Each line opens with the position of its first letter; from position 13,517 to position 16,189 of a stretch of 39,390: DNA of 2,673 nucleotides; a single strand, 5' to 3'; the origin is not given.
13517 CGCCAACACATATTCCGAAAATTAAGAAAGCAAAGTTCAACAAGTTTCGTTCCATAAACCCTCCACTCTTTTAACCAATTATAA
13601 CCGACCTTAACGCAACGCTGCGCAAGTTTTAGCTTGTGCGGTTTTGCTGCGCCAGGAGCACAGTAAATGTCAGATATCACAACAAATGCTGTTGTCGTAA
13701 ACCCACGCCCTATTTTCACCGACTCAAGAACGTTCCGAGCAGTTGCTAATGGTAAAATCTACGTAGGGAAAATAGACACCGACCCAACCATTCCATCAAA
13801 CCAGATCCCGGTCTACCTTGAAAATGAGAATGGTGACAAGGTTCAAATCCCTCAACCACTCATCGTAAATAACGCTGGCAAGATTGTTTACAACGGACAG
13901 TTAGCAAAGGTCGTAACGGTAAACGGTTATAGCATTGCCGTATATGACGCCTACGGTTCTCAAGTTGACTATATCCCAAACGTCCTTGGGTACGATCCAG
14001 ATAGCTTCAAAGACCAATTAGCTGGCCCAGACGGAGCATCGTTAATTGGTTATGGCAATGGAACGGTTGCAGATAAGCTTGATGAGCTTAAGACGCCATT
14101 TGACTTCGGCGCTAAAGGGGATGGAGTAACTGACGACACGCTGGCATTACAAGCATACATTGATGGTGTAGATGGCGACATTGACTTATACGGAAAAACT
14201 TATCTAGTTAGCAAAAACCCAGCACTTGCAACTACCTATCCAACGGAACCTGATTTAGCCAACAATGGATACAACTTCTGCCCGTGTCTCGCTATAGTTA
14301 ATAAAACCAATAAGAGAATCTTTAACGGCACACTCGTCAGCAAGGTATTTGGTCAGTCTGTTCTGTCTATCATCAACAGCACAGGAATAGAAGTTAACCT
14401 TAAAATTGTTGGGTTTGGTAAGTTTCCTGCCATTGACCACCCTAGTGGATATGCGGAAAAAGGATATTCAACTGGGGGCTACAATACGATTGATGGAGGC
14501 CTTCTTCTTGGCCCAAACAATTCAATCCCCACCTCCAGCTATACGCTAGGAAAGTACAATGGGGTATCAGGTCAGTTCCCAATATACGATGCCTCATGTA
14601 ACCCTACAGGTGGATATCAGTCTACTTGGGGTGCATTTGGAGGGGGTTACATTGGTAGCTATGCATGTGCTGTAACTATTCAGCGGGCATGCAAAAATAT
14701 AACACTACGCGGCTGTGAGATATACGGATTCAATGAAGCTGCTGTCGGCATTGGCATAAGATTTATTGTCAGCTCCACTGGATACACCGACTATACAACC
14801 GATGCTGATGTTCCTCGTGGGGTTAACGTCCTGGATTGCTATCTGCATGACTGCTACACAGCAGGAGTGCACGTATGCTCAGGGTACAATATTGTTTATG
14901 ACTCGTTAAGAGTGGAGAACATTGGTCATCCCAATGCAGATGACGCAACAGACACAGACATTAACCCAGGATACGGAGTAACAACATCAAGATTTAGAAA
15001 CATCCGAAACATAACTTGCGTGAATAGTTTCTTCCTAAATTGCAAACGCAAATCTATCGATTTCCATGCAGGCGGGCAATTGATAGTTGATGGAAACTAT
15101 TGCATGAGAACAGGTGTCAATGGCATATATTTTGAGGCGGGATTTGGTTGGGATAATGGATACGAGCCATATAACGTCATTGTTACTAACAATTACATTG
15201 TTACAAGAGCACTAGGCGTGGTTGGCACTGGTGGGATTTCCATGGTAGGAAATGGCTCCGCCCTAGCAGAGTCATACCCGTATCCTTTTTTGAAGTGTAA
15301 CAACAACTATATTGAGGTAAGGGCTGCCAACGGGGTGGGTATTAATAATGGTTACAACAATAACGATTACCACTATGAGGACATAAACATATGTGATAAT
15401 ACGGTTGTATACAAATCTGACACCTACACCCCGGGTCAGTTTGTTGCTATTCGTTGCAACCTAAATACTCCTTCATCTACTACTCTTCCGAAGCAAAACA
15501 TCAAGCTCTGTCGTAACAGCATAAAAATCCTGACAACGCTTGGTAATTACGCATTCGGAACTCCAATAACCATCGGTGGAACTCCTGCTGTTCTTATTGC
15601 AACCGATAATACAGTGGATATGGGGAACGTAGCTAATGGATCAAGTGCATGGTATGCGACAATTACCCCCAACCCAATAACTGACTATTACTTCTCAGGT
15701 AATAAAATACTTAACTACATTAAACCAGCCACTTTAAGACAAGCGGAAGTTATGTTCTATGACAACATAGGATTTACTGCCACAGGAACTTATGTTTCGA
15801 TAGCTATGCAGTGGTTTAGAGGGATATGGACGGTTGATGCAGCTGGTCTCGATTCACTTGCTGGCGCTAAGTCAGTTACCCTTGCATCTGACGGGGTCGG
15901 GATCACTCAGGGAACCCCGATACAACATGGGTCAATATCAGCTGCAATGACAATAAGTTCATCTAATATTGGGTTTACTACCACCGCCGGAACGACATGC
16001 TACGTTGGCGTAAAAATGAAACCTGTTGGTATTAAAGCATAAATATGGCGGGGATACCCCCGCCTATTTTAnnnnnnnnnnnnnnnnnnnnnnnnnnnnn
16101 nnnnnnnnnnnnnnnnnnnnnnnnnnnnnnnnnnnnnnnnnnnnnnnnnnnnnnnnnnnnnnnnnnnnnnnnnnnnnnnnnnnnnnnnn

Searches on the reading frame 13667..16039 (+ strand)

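Call 75: search_protein_families(library=pfam, proteins=[window:13667-16039:+], max_evalue=0.001)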
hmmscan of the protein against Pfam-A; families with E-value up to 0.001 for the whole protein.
window:13667-16039:+ (791 aa): 3 families
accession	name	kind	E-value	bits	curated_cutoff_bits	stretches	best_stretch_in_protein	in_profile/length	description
PF09008.15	Head_binding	-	1.2e-52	177.3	24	1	1-112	1-112/113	Head binding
PF12218.14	End_N_terminal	-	0.00019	21.5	26.3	1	149-187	1-41/67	N terminal extension of bacteriophage endosialidase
PF12708.12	Pect-lyase_RHGA_epim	-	0.0009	19.5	27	1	146-166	6-26/213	Rhamnogalacturonase A/epimerase, pectate lyase-like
